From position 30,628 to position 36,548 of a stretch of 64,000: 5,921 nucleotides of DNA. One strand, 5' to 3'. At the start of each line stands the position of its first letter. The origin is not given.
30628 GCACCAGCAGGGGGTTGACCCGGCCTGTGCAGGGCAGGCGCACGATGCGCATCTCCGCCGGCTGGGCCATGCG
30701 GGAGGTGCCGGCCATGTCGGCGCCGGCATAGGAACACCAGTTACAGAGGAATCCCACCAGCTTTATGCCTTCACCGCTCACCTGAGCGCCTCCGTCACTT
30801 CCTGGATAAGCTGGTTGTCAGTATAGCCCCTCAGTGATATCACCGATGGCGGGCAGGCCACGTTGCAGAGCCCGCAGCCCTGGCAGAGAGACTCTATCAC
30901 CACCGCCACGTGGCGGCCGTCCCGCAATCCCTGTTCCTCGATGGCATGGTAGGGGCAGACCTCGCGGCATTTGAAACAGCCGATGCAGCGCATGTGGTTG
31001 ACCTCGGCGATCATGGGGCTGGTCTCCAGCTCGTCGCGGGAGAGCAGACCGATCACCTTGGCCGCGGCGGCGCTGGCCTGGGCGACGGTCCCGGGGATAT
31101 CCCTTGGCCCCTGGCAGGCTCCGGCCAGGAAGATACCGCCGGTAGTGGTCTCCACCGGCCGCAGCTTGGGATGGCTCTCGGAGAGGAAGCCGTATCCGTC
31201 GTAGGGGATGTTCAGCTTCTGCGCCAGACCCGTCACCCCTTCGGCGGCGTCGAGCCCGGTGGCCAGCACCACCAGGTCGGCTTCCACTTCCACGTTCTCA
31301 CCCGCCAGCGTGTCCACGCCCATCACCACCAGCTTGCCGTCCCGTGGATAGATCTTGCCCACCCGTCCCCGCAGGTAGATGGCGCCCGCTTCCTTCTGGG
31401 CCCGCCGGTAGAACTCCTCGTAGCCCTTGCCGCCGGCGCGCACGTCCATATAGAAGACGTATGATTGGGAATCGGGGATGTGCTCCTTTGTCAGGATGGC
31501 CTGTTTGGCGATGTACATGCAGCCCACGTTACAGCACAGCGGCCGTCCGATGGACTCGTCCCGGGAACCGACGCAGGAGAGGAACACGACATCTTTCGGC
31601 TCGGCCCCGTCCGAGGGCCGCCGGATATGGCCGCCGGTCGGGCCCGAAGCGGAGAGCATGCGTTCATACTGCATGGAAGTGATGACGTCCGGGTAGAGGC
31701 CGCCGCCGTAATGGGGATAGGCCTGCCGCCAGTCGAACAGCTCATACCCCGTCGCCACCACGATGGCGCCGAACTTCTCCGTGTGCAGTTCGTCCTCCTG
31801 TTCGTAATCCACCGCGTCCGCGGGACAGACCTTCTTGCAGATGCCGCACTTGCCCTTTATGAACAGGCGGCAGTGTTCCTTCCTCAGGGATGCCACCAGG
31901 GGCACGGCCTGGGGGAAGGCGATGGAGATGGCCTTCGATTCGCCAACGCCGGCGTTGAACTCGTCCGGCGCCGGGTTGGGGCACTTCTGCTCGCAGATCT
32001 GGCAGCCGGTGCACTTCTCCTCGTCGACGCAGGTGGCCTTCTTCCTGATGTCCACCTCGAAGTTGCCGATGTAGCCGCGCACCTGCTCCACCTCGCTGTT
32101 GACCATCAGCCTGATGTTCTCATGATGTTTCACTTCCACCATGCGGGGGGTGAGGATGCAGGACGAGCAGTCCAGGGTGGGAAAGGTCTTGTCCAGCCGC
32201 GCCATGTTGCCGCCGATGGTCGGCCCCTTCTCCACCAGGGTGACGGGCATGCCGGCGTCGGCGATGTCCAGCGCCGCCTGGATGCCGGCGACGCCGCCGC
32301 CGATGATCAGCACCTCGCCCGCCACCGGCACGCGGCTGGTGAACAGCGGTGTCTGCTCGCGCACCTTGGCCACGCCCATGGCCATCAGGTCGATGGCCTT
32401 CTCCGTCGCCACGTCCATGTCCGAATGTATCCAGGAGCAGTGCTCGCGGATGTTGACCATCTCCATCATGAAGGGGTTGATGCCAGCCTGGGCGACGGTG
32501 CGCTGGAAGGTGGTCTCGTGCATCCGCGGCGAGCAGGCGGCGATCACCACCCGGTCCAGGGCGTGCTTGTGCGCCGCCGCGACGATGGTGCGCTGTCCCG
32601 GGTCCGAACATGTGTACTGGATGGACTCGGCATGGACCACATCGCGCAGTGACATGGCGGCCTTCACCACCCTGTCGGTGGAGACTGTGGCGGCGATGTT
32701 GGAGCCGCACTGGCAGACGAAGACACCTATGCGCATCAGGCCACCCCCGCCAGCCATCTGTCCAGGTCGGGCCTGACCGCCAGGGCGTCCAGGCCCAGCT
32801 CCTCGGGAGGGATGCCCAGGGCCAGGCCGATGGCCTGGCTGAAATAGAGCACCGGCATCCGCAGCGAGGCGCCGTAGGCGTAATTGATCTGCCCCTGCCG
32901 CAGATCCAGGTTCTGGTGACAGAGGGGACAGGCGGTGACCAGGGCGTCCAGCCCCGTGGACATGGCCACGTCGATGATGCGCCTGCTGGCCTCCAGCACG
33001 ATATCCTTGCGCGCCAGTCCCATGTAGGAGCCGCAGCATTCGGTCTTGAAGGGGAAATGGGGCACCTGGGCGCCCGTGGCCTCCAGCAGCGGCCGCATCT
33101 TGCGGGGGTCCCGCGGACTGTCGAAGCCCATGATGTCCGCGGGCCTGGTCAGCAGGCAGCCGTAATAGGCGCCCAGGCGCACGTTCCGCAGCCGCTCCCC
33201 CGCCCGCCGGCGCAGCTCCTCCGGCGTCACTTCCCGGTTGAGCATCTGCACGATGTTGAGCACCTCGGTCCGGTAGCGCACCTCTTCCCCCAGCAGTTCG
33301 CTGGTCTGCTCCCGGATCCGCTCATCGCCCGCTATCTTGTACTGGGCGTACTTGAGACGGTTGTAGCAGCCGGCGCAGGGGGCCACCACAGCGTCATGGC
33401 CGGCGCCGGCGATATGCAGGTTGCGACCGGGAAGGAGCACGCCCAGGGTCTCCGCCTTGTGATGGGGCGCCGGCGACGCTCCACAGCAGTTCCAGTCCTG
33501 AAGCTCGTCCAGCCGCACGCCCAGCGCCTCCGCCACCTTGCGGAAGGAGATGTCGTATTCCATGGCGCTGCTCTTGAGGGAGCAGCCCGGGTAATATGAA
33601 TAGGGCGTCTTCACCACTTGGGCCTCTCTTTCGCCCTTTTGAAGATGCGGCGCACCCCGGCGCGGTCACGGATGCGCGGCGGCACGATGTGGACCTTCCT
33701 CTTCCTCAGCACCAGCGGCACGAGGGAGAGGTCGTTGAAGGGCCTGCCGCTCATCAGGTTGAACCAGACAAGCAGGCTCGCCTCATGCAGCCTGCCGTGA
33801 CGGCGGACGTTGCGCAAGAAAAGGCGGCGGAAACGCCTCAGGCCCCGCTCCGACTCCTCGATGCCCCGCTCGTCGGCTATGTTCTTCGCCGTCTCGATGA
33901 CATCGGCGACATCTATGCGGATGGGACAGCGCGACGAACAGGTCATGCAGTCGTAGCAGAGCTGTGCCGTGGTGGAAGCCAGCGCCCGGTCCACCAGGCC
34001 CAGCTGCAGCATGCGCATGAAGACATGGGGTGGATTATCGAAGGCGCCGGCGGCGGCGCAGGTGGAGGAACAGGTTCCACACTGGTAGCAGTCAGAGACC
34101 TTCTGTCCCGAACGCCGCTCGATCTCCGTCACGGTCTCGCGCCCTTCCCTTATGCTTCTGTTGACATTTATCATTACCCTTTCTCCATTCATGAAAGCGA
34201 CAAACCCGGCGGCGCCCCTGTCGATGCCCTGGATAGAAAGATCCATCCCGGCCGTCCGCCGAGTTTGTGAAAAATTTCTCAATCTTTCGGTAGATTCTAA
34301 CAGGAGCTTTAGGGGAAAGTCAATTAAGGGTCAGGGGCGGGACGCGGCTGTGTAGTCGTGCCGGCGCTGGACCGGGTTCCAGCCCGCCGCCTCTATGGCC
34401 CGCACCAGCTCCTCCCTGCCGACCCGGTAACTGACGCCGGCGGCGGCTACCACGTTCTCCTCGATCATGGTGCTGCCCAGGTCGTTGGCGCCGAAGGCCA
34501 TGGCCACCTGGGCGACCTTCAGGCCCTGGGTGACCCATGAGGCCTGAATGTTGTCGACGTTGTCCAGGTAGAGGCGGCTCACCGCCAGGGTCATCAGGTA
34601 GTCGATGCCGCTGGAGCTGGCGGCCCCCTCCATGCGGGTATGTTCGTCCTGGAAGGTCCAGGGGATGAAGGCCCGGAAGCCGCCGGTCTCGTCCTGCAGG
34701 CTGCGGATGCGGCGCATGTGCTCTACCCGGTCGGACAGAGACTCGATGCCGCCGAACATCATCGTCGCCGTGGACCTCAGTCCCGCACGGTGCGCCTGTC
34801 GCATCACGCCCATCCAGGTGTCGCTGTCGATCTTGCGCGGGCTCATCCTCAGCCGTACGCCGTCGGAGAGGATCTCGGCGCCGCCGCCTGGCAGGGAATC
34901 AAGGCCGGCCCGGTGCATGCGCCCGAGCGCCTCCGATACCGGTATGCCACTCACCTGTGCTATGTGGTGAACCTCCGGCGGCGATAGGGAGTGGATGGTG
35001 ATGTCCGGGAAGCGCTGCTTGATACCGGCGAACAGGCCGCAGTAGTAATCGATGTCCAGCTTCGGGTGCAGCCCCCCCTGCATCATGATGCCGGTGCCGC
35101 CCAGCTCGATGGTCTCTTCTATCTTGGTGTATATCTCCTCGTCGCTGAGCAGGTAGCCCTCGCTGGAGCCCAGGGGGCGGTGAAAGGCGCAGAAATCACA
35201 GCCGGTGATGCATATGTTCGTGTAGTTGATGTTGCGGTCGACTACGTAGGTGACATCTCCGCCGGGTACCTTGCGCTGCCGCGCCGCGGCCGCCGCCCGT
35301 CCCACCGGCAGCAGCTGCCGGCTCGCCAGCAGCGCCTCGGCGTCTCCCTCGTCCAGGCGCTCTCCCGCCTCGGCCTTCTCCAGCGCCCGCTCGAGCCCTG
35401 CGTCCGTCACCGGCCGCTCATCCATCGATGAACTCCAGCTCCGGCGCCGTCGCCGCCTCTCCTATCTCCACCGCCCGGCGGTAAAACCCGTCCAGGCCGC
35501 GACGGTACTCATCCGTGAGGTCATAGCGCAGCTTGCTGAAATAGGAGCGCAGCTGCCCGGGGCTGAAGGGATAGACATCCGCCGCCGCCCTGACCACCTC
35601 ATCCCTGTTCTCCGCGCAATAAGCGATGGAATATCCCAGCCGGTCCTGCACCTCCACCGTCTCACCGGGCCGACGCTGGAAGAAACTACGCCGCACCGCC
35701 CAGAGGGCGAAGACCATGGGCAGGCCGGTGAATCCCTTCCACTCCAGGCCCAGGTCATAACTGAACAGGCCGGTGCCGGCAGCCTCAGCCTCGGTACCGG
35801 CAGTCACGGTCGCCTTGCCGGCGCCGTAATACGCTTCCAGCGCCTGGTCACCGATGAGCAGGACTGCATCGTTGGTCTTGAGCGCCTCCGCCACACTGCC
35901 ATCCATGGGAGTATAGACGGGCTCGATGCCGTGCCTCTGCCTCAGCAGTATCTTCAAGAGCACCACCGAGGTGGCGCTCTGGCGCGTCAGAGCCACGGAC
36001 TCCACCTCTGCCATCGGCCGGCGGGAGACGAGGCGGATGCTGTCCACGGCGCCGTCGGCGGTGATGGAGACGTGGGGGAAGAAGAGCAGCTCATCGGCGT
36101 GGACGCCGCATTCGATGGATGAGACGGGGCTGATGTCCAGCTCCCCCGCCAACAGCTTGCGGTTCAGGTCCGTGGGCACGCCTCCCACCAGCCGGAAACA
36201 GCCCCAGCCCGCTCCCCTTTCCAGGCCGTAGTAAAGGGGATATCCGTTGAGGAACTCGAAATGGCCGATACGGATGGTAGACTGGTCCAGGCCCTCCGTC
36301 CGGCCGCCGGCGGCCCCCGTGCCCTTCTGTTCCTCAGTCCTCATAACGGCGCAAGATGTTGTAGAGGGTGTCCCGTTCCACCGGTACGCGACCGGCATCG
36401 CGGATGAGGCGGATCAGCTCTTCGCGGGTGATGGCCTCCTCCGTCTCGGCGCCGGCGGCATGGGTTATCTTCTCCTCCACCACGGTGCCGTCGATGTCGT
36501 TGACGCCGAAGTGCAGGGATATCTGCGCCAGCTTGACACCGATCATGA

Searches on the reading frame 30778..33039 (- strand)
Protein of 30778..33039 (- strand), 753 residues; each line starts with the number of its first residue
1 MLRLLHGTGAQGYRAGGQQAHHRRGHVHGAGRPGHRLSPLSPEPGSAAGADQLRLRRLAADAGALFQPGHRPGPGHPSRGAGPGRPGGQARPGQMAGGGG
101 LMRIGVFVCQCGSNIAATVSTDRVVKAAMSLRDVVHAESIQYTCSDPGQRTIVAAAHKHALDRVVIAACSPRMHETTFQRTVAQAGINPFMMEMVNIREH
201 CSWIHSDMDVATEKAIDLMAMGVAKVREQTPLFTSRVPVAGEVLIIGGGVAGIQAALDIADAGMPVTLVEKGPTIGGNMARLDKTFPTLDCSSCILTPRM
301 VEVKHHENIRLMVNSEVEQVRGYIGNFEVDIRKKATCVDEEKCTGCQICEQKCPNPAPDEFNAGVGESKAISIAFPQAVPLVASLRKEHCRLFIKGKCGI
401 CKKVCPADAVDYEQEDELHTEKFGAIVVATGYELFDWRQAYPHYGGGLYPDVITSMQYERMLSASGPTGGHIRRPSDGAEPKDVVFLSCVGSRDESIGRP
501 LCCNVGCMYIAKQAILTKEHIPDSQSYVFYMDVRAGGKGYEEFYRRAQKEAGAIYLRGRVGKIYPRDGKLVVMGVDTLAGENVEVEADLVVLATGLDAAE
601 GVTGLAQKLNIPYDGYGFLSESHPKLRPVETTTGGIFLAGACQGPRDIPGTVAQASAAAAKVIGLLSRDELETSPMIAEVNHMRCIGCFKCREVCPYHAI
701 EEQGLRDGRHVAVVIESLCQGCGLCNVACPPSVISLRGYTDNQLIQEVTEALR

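Call 21: search_protein_families(library=pfam, proteins=[window:30778-33039:-], max_evalue=0.00001)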
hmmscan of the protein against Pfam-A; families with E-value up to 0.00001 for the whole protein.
window:30778-33039:- (753 aa): 16 families
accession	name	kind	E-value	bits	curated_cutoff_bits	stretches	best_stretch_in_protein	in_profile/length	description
PF00037.32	Fer4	-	4.9e-15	55.1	21.1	0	679-701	2-24/24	4Fe-4S binding domain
PF12838.12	Fer4_7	-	7.7e-14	52.3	27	1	684-731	1-50/52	4Fe-4S dicluster domain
PF07992.20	Pyr_redox_2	-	4.9e-13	49.6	26.1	1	242-340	2-88/291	Pyridine nucleotide-disulphide oxidoreductase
PF13484.11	Fer4_16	-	1.4e-11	45.4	30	0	684-703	1-20/66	4Fe-4S double cluster binding domain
PF13237.11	Fer4_10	-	7.2e-10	39.1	25.5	0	681-730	5-53/53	4Fe-4S dicluster domain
PF01266.30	DAO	-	1.1e-09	38.7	27.9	1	243-277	2-37/353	FAD dependent oxidoreductase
PF14697.11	Fer4_21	-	2.1e-09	37.8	35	1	678-734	1-57/59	4Fe-4S dicluster domain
PF25160.1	LdpA_Fe-S-bd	-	3.5e-09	36.8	27.6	1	691-739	9-48/49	LdpA Fe-S cluster-binding domain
PF12797.12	Fer4_2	-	9.2e-09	35.1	24.5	0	680-697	5-22/22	4Fe-4S binding domain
PF12831.13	FAD_oxidored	-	1.3e-08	35.1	27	1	242-280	1-39/416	FAD dependent oxidoreductase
PF13187.11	Fer4_9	-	2.8e-08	34.1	27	0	684-732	1-50/52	4Fe-4S dicluster domain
PF12837.12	Fer4_6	-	1.3e-07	31.7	25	0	711-734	1-24/24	4Fe-4S binding domain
PF00890.30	FAD_binding_2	-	2.6e-07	30.6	20.4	1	243-280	2-39/414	FAD binding domain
PF13183.11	Fer4_8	-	4.3e-07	30.8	27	0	684-731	4-66/68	4Fe-4S dicluster domain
PF13450.12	NAD_binding_8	-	5.6e-07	30.2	21.9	1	245-283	1-39/68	NAD(P)-binding Rossmann-like domain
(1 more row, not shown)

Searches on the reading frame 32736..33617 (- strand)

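Call 61: search_protein_families(library=pfam, proteins=[window:32736-33617:-], max_evalue=0.001)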
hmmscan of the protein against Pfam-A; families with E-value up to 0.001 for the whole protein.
window:32736-33617:- (293 aa): 1 family
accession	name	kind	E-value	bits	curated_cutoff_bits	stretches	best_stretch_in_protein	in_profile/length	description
PF02754.22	CCG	-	7.7e-24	84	20.6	2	150-237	3-84/85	Cysteine-rich domain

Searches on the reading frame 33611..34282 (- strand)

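Call 21: search_protein_families(library=pfam, proteins=[window:33611-34282:-], max_evalue=0.00001)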
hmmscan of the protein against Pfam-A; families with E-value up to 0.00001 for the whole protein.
window:33611-34282:- (223 aa): 3 families
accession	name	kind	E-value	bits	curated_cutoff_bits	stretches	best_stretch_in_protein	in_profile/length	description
PF13534.11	Fer4_17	-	3.4e-10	40.7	22.2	1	65-123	2-60/61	4Fe-4S dicluster domain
PF13183.11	Fer4_8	-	7.3e-08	33.3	27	1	62-123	2-68/68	4Fe-4S dicluster domain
PF13187.11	Fer4_9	-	6.9e-06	26.4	27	0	64-120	1-48/52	4Fe-4S dicluster domain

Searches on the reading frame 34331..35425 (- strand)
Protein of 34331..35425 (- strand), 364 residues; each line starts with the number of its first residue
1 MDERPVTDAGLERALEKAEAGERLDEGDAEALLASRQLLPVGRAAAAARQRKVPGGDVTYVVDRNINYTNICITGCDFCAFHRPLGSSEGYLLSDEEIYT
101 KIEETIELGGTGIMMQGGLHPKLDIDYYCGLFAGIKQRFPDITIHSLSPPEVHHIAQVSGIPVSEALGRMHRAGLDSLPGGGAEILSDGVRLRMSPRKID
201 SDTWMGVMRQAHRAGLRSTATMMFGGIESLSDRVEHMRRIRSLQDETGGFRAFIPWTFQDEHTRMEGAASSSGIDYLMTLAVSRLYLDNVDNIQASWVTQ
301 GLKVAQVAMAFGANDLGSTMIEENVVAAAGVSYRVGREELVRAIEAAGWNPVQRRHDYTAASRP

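Call 21: search_protein_families(library=pfam, proteins=[window:34331-35425:-], max_evalue=0.00001)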
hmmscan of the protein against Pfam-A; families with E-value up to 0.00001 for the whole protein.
window:34331-35425:- (364 aa): 2 families
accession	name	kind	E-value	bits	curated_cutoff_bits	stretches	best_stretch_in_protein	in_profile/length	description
PF19288.4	CofH_C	-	5.2e-35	120.4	27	1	249-360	3-118/125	CofH/MqnC C-terminal region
PF04055.27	Radical_SAM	-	3.5e-17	63.5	29.5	1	66-239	1-165/166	Radical SAM superfamily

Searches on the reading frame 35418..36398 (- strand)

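Call 21: search_protein_families(library=pfam, proteins=[window:35418-36398:-], max_evalue=0.00001)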
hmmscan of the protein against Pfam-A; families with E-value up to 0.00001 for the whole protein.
window:35418-36398:- (326 aa): 1 family
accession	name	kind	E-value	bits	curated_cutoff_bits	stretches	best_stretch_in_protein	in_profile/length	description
PF02621.19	VitK2_biosynth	-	2.6e-64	217.5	26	1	42-311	1-252/252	Menaquinone biosynthesis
